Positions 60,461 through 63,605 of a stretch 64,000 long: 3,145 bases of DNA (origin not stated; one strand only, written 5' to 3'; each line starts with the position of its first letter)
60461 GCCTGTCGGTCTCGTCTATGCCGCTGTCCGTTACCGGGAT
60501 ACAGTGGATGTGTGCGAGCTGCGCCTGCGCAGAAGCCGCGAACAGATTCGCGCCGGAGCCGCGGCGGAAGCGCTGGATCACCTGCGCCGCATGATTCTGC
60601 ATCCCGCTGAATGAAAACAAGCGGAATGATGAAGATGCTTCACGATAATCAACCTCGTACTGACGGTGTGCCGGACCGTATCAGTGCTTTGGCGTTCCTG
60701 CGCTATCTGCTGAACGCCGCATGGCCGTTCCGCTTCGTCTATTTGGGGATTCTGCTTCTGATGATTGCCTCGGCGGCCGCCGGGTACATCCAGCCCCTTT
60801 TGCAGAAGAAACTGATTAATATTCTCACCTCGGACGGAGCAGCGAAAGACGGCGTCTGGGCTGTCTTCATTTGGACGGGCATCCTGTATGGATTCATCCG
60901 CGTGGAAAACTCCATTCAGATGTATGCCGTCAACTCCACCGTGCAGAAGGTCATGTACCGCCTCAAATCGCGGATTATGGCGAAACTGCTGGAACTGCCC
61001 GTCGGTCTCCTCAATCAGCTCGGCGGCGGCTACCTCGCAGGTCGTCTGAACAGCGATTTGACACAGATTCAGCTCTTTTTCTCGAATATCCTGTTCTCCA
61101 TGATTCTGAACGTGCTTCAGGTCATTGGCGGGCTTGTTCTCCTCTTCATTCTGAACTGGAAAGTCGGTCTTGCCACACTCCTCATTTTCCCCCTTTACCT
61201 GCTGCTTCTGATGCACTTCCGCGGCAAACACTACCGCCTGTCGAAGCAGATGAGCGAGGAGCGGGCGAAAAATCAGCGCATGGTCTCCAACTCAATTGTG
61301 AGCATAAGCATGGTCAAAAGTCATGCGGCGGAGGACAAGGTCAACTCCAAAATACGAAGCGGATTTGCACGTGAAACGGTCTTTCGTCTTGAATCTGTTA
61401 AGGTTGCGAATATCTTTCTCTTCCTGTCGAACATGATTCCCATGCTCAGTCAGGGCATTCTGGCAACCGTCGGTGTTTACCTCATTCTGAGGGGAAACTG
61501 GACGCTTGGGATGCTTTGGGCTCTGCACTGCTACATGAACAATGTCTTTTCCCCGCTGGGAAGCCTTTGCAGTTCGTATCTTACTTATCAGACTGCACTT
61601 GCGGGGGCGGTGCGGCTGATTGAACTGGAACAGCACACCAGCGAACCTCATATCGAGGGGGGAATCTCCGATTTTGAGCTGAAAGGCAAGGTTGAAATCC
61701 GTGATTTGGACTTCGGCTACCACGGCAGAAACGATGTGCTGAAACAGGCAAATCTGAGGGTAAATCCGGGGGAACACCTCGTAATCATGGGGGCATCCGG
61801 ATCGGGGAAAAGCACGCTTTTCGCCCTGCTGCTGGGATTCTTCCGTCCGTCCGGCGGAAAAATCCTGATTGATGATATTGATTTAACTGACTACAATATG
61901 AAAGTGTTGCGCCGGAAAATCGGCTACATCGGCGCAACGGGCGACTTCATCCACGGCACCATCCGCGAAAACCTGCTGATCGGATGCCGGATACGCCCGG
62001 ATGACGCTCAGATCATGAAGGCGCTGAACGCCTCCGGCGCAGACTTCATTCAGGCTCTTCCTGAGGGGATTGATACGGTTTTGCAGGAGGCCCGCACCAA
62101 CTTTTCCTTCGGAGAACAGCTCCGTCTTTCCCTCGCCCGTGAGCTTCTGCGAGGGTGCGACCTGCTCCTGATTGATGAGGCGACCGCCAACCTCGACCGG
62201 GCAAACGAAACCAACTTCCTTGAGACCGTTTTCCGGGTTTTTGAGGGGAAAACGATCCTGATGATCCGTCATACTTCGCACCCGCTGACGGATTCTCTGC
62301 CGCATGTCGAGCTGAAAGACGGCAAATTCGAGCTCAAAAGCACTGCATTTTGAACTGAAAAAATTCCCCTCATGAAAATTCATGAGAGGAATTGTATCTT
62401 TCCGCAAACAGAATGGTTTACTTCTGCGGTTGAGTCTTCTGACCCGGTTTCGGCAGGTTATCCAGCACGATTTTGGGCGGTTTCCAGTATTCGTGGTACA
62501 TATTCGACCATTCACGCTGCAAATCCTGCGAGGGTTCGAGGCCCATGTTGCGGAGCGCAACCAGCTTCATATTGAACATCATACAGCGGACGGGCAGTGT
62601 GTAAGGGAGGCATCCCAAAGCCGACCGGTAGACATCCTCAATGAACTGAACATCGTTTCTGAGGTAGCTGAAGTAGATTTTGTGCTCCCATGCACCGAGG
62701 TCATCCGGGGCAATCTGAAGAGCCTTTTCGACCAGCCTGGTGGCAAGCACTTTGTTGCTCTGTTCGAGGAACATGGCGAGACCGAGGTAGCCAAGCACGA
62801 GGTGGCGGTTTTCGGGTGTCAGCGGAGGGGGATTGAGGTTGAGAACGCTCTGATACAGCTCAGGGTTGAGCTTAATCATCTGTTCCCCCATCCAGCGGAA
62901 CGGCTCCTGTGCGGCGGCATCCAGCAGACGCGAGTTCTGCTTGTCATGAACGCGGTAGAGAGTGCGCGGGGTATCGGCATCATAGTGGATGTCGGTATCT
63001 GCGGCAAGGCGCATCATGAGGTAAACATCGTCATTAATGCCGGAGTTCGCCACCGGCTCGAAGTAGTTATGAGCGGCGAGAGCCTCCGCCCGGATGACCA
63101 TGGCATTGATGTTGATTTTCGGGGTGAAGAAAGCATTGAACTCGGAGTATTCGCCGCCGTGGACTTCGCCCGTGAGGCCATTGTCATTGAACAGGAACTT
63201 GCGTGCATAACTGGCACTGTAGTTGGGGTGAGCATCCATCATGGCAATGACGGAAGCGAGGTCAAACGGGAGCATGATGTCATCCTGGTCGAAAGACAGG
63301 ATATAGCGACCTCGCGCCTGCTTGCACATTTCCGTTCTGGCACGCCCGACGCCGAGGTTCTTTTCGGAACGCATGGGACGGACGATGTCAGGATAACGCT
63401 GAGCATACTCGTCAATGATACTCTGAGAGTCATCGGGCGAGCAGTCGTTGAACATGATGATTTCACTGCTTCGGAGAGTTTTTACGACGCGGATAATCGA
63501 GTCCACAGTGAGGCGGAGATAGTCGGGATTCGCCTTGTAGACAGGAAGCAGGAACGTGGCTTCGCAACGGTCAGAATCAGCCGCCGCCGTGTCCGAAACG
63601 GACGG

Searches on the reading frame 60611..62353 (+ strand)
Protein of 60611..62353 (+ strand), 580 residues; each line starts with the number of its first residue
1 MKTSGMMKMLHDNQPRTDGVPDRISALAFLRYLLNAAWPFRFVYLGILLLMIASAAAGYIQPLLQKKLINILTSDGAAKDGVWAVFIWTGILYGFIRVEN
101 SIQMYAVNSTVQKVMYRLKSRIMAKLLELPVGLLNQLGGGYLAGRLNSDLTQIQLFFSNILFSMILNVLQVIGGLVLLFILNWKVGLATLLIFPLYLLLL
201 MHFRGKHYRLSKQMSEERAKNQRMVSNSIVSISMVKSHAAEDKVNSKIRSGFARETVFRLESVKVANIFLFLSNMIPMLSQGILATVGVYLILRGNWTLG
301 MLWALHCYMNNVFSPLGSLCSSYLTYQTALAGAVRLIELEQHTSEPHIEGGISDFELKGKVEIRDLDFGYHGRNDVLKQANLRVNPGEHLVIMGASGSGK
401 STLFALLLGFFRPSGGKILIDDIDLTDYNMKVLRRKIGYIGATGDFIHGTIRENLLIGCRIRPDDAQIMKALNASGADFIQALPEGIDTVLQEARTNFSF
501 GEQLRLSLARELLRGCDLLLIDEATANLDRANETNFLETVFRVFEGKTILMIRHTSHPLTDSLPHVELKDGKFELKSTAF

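Call 16: find_encoding_contigs(protein=window:60611-62353:+, flank=10000, max_places=4)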
Protein window:60611-62353:+ (580 aa): no gene with exactly this product is on record in the collection.

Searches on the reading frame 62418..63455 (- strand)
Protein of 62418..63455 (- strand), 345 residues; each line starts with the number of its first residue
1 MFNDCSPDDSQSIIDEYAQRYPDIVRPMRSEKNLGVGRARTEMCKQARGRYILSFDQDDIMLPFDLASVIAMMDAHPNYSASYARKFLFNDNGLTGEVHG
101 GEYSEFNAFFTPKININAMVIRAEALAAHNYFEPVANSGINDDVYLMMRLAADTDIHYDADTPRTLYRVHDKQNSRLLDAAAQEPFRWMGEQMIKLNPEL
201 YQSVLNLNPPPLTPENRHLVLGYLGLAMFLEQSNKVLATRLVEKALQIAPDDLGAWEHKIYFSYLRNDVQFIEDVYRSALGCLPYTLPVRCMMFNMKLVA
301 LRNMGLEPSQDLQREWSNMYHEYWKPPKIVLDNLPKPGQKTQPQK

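Call 57: find_encoding_contigs(protein=window:62418-63455:-, flank=10000, max_places=5)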
Protein window:62418-63455:- (345 aa): no gene with exactly this product is on record in the collection.
